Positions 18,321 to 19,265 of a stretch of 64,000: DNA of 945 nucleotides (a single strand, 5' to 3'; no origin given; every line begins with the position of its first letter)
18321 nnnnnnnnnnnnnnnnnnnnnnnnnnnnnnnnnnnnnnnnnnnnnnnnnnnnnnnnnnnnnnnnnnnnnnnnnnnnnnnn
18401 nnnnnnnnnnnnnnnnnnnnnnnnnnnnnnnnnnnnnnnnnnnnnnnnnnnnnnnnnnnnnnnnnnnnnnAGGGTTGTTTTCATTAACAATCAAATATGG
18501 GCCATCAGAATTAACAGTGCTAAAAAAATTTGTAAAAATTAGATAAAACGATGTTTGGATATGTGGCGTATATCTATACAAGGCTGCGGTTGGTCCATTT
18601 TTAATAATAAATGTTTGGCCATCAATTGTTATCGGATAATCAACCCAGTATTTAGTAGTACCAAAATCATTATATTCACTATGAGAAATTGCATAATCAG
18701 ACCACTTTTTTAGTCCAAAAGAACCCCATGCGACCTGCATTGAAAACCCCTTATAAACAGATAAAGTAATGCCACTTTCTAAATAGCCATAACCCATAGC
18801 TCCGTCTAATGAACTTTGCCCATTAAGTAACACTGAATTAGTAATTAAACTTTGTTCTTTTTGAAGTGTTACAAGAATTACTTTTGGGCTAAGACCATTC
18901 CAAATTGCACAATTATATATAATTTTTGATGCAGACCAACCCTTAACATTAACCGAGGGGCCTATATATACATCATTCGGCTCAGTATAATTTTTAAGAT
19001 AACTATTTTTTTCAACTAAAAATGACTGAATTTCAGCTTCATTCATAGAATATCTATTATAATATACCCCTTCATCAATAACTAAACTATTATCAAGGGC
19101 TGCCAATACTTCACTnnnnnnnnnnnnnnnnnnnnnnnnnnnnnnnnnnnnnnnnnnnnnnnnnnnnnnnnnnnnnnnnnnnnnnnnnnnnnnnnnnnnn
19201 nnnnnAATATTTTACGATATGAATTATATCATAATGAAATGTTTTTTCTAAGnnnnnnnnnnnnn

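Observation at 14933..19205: Two paralogous secreted repeat proteins with a 177-bp near-identical core (recent gene conversion); one is a metzincin protease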

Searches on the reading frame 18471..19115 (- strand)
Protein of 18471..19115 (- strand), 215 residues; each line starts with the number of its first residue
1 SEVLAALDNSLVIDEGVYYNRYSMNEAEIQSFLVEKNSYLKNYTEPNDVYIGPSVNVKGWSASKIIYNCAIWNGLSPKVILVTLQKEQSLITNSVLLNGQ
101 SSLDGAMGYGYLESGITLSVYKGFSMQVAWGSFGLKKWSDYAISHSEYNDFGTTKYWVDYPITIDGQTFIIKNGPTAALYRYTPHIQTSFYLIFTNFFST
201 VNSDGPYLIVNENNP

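Call 22: search_solved_structures(query=A1, max_evalue=10, show_alignments=2)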
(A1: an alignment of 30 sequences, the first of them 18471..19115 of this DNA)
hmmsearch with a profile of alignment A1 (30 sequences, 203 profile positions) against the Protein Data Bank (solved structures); distinct sequences matched with E-value up to 10: 1.
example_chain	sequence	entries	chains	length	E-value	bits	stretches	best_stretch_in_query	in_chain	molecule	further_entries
9h80_C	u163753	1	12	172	1.1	12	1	41-97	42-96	PelC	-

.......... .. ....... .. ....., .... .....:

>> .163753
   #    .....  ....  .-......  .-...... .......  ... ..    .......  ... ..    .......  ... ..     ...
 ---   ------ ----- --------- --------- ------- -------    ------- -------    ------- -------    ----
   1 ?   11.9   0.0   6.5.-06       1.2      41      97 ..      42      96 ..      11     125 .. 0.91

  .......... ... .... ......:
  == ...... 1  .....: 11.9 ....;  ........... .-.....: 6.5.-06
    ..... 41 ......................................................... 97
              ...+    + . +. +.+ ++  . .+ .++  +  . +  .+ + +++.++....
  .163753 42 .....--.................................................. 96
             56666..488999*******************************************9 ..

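Call 28: predict_structure(alignment_id=A1)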
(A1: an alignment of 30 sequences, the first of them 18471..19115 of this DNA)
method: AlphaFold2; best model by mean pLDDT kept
length: 215 residues; sequences in the alignment: 30
mean_pLDDT: 86.5   pTM: 0.85
mean pLDDT of the five models: 86.5, 85.4, 84.2, 84.1, 83.6
residues with pLDDT >= 90: 141; 70-90: 41; 50-70: 15; < 50: 18
segments of 3 or more residues with pLDDT < 50: 1-3, 201-206, 208-215
pLDDT, mean of each block of 10 residues (from residue 1): 65 93 98 98 98 97 99 98 96 96 93 77 97 94 70 75 89 93 86 84 43 41
secondary structure, 60 per line:
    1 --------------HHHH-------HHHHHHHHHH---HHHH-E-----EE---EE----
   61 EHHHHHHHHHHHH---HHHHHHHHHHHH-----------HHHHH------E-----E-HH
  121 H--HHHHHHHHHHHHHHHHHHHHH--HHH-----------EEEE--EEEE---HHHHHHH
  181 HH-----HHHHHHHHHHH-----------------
elements in order: H15-18 H26-35 H39-42 H62-73 H77-88 H100-104 H124-144 E161-164 E167-170 H174-182 H188-198

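Call 71: search_protein_families(library=pfam, alignment_id=A1, max_evalue=10)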
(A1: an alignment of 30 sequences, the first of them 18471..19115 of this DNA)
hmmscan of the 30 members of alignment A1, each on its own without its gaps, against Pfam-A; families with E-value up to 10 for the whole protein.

A. member 1, window:18471-19115:- (215 aa): 0 families

B. families by the number of members that match (of 30 scanned): 14 families
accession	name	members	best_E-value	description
PF19489.4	SLT_4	1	0.0046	Transglycosylase SLT domain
PF14172.12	DUF4309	1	0.032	Domain of unknown function (DUF4309)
PF16140.10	DUF4848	1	0.046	Domain of unknown function (DUF4848)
PF00932.25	LTD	1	0.054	Lamin Tail Domain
PF03070.21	TENA_THI-4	1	0.079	TENA/THI-4/PQQC family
PF16686.11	POT1PC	1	0.082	ssDNA-binding domain of telomere protection protein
PF05510.18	Sarcoglycan_2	1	0.1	Sarcoglycan alpha/epsilon N-terminal domain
PF00677.23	Lum_binding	1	0.12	Lumazine binding domain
PF03951.24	Gln-synt_N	1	0.13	Glutamine synthetase, beta-Grasp domain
PF21743.3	PTM_DIR17_Tudor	1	0.16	PTM/DIR17-like, Tudor domain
PF10497.14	zf-4CXXC_R1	1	0.17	Zinc-finger domain of monoamine-oxidase A repressor R1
PF14082.12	SduA_C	1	0.18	Shedu protein SduA, C-terminal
PF01782.24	RimM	1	0.26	RimM N-terminal domain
PF24749.2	DUF7695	1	0.32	Domain of unknown function (DUF7695)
